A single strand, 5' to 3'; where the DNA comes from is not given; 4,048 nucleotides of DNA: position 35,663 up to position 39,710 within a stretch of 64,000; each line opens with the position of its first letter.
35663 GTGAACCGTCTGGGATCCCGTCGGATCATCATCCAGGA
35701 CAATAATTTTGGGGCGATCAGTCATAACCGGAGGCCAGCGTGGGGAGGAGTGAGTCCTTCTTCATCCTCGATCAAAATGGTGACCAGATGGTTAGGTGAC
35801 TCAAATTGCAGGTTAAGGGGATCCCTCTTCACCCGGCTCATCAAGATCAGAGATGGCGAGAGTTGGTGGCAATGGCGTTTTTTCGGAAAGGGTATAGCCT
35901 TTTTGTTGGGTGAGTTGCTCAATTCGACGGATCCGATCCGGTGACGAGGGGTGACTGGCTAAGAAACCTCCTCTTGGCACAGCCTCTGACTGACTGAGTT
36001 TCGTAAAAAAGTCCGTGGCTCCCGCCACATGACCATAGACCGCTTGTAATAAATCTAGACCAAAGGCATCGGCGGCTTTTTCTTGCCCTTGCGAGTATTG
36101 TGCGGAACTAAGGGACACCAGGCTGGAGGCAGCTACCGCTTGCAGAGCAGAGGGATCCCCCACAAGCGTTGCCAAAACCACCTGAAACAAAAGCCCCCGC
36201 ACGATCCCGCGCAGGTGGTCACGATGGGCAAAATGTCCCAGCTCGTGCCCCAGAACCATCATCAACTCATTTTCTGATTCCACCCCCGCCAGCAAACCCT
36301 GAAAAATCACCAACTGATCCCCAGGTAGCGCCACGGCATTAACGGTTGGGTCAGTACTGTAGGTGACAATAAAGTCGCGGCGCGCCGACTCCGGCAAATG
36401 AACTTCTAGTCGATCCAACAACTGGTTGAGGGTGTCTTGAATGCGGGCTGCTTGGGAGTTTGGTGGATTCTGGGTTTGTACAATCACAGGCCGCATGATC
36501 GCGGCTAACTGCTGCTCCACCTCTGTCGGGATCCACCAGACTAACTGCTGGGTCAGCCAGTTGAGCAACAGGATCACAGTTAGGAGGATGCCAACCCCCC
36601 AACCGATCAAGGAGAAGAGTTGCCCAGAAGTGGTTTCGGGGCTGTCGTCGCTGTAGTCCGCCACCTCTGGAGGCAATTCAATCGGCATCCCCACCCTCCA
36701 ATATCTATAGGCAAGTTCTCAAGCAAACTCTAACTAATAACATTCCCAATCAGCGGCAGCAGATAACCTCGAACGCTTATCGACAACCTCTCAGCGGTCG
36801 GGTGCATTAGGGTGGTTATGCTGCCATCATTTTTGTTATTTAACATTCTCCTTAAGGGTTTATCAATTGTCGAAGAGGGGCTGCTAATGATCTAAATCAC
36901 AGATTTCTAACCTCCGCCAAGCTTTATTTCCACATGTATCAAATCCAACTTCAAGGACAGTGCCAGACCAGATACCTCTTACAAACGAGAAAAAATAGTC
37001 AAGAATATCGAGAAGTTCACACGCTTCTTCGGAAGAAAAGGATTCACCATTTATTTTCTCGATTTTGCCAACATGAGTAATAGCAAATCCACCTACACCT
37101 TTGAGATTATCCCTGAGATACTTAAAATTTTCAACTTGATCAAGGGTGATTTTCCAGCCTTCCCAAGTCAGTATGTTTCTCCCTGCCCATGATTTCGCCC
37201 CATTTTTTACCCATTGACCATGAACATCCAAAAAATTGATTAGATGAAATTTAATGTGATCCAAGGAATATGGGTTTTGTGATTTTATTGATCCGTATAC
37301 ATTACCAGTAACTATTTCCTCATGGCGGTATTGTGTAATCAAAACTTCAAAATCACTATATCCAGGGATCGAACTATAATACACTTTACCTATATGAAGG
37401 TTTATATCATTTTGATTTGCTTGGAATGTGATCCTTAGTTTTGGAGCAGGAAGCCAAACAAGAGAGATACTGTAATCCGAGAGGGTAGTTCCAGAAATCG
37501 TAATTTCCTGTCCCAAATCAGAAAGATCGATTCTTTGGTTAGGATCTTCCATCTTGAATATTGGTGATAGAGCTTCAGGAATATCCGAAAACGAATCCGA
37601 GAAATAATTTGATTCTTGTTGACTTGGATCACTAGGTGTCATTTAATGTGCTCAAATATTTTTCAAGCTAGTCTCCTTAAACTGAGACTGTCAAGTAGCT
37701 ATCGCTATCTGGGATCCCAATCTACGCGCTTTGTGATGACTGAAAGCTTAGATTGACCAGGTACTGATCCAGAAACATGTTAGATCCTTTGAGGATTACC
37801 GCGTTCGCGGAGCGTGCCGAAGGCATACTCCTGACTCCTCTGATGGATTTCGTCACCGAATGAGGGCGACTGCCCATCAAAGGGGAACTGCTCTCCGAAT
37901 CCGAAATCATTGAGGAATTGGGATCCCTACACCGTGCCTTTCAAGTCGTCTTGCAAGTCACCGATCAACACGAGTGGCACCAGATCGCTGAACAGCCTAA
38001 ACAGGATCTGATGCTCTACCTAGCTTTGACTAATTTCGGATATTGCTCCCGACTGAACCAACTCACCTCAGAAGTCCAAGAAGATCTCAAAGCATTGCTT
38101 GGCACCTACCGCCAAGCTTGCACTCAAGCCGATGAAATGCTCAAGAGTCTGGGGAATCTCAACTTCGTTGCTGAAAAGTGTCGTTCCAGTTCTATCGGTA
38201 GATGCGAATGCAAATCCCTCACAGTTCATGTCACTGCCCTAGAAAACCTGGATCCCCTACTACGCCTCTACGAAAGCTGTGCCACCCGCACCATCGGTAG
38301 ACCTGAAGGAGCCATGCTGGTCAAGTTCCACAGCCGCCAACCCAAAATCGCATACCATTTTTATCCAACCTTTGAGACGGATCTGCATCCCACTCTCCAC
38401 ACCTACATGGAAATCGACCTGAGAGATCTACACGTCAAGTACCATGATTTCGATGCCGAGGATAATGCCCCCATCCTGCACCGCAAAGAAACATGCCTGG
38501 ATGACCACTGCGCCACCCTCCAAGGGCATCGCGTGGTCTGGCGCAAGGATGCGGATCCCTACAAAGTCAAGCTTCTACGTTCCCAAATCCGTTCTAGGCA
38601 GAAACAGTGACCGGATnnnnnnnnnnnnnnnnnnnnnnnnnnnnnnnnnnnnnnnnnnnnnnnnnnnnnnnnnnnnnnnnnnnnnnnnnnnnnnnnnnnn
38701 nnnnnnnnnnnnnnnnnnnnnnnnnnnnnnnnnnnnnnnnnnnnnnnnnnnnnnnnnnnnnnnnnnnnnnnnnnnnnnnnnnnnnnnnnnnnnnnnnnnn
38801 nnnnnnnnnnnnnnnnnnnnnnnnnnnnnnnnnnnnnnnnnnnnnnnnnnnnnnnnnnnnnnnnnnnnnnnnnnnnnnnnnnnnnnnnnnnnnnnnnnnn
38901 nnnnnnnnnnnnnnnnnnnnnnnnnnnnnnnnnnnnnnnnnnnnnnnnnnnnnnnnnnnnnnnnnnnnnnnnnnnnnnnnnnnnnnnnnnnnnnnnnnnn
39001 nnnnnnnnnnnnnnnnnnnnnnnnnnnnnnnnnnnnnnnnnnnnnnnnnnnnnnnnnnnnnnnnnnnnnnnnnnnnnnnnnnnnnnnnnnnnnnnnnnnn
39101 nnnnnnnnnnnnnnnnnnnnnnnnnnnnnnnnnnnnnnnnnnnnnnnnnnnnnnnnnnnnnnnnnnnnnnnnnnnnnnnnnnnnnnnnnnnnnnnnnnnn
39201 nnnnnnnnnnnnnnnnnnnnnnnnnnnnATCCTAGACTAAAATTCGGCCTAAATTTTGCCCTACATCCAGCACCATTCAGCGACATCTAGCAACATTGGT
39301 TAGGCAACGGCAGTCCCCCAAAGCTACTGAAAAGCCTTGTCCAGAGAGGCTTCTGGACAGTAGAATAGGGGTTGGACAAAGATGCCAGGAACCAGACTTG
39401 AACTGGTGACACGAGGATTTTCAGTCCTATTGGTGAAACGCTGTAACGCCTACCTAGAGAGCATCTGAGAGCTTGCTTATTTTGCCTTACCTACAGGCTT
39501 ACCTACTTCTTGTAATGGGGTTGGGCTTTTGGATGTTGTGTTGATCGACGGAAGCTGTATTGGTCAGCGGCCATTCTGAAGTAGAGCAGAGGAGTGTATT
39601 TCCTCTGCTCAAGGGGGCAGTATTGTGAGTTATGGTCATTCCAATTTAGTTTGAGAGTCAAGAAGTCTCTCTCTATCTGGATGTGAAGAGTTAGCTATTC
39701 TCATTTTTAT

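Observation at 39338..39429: tRNA-Phe 3' fragment with its own terminator marks an island junction (att remnant)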

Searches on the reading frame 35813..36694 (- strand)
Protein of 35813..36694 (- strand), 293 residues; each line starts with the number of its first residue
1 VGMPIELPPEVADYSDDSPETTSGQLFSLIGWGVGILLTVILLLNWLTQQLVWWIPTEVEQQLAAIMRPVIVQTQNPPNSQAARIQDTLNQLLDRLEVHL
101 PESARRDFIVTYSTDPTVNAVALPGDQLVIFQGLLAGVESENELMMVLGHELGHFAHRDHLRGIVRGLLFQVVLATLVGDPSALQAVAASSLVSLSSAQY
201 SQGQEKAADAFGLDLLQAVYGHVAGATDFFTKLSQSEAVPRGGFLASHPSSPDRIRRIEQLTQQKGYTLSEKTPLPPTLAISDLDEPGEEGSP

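Call 33: search_protein_families(library=pfam, proteins=[window:35813-36694:-], max_evalue=0.01)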
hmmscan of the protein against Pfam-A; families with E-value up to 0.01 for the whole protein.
window:35813-36694:- (293 aa): 1 family
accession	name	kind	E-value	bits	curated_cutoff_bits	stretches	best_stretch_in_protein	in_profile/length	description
PF01435.24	Peptidase_M48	-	5.3e-26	92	20.3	1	80-260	2-184/186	Peptidase family M48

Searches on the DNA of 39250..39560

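Call 47: search_rna_families(source=window, start=39250, end=39560, threshold=evalue, max_evalue=1, show_alignments=1)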
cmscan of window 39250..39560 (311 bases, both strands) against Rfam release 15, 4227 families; matches with E-value up to 1: 1.
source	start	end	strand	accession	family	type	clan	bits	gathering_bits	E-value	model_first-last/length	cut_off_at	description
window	39468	39500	+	RF02851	Ysr283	Gene; antisense;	-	11.1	58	0.62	188-220/253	no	Yersinia sRNA 283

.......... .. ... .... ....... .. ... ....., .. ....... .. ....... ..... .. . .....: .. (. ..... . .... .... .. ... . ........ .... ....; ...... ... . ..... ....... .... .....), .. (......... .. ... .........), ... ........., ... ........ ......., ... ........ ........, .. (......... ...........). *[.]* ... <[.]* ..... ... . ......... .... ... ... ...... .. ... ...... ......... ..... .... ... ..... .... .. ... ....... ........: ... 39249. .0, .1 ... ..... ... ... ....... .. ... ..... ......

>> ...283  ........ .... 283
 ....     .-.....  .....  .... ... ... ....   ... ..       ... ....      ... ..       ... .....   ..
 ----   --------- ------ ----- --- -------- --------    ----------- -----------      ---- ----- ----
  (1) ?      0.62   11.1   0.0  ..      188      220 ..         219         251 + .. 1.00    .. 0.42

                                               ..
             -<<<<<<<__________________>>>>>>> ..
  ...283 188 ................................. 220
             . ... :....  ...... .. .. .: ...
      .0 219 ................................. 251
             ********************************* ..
